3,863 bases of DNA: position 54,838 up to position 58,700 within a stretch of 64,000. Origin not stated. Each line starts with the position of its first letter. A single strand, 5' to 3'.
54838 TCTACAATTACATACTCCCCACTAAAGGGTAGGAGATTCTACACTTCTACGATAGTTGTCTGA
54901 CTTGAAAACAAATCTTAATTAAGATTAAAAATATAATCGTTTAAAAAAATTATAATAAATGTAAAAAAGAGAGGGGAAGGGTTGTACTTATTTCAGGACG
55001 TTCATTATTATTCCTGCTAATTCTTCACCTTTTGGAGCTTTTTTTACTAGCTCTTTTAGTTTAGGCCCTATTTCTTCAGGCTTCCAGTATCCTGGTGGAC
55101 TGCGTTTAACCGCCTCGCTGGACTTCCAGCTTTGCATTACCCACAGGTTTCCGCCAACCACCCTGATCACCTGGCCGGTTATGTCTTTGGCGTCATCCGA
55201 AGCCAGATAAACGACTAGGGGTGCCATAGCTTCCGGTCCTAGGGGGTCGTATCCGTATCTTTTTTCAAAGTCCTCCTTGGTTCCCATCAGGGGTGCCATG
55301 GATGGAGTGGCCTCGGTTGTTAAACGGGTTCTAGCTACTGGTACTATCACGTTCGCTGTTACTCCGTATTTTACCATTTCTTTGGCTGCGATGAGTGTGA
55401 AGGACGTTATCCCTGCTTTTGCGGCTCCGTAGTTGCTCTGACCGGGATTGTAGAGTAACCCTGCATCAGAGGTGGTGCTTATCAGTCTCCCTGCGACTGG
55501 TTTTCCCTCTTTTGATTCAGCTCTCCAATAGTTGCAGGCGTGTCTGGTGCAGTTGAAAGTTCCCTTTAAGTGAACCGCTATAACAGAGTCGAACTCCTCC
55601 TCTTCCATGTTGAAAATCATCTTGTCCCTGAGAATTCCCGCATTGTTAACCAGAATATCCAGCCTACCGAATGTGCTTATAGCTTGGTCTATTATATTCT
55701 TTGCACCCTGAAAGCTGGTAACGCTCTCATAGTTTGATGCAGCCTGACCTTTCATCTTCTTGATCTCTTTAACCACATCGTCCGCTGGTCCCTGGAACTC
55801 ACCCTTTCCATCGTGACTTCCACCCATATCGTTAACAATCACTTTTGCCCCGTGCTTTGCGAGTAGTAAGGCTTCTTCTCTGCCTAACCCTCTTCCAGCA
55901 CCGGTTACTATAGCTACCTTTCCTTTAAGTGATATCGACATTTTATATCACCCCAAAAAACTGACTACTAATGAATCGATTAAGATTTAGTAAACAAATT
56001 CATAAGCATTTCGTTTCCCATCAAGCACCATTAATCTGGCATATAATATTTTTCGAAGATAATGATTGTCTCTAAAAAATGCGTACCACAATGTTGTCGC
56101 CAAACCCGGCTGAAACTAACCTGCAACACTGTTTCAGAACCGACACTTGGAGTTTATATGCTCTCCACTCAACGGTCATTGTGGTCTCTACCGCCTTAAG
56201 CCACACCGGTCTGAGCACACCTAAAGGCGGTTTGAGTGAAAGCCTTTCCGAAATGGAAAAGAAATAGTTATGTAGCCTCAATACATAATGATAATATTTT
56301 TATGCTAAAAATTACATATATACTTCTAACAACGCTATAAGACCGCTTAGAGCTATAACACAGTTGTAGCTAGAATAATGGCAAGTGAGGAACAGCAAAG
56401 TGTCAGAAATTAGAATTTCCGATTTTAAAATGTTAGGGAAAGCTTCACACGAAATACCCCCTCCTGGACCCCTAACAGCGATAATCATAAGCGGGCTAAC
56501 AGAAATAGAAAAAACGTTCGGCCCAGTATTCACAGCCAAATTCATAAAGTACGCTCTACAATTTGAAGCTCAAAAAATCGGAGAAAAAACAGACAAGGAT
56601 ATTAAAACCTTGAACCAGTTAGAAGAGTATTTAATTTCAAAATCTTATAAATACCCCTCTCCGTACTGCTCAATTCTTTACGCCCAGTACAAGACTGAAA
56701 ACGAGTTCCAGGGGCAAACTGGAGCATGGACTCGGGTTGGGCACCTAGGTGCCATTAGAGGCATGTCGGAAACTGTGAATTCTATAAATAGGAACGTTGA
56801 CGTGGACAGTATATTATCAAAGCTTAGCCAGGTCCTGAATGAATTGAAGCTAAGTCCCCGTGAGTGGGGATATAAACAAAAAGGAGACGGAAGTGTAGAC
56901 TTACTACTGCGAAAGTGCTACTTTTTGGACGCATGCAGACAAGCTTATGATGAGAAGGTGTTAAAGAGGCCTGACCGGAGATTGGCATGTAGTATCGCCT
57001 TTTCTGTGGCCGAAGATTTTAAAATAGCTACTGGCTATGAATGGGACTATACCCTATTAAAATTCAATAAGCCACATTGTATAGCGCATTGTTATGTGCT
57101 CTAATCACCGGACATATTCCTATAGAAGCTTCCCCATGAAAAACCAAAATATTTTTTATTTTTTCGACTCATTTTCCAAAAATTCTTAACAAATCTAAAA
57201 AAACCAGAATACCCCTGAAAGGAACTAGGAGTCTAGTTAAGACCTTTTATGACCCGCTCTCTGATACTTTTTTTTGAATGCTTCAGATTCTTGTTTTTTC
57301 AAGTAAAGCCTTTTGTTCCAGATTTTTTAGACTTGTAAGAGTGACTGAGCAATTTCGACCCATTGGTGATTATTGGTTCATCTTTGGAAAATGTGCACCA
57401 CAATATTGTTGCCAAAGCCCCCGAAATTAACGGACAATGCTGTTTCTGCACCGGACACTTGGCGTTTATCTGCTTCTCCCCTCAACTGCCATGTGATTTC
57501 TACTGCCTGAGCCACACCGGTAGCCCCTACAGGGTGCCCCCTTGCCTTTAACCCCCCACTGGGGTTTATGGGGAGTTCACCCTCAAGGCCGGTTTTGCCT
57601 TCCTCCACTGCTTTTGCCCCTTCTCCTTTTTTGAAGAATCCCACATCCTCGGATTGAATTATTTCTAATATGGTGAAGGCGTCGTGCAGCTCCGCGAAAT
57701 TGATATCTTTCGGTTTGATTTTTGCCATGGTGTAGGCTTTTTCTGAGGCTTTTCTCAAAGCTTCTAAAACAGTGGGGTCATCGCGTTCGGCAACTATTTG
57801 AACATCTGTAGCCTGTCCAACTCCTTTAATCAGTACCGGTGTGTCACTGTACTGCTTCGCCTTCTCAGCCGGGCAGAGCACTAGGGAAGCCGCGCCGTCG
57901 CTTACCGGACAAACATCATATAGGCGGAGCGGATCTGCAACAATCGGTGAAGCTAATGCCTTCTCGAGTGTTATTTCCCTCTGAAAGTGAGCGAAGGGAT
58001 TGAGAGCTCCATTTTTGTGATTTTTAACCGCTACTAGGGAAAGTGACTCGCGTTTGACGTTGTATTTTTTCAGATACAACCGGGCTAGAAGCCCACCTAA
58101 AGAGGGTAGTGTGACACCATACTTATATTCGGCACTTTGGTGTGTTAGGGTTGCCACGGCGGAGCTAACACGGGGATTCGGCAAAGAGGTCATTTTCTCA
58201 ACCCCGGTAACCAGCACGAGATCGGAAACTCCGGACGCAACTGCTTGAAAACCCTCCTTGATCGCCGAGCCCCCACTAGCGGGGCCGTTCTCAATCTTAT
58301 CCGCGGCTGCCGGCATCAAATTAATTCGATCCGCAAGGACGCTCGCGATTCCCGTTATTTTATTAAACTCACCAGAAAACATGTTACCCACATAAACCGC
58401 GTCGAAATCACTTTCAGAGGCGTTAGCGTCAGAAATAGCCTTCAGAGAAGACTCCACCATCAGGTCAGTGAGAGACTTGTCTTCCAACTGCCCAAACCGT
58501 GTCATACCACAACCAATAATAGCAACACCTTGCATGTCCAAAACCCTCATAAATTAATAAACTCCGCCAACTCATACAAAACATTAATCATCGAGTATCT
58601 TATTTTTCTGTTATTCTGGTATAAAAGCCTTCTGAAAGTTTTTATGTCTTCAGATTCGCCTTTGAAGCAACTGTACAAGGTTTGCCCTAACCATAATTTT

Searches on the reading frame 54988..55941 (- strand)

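Call 75: search_protein_families(library=pfam, proteins=[window:54988-55941:-], max_evalue=0.001)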
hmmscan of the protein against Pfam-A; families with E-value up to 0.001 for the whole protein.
window:54988-55941:- (317 aa): 3 families
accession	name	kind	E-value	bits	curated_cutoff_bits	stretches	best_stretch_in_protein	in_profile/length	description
PF00106.31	adh_short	-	1.3e-39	136.2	26.6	1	8-206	1-185/195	short chain dehydrogenase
PF13561.12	adh_short_C2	-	1.5e-36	126.6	27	1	14-264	1-234/236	Enoyl-(Acyl carrier protein) reductase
PF08659.16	KR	-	4.7e-13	49.9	22.6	1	10-181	3-159/180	KR domain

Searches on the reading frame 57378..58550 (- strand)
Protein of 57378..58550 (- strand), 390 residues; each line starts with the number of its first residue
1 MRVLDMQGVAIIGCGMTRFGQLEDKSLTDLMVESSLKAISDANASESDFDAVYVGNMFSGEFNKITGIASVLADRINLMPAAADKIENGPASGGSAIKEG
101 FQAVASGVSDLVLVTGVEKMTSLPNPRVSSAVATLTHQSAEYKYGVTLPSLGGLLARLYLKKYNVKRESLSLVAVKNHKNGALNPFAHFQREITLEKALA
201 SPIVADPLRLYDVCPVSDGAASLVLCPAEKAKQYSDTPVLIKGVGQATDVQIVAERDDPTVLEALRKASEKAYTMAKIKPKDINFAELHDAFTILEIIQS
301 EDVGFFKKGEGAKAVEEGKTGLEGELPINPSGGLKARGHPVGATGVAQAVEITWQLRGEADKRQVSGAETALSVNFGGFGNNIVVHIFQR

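Call 75: search_protein_families(library=pfam, proteins=[window:57378-58550:-], max_evalue=0.001)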
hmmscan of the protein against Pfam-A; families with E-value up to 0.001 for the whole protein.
window:57378-58550:- (390 aa): 3 families
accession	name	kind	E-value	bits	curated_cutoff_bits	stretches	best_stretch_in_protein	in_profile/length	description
PF22691.2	Thiolase_C_1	-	1.3e-48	164.9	28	1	245-390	1-144/144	Thiolase C-terminal domain-like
PF00108.29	Thiolase_N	-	3.5e-34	118.8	26.4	1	9-228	1-259/260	Thiolase, N-terminal domain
PF02803.24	Thiolase_C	-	7e-08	32.6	27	1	264-365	23-106/123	Thiolase, C-terminal domain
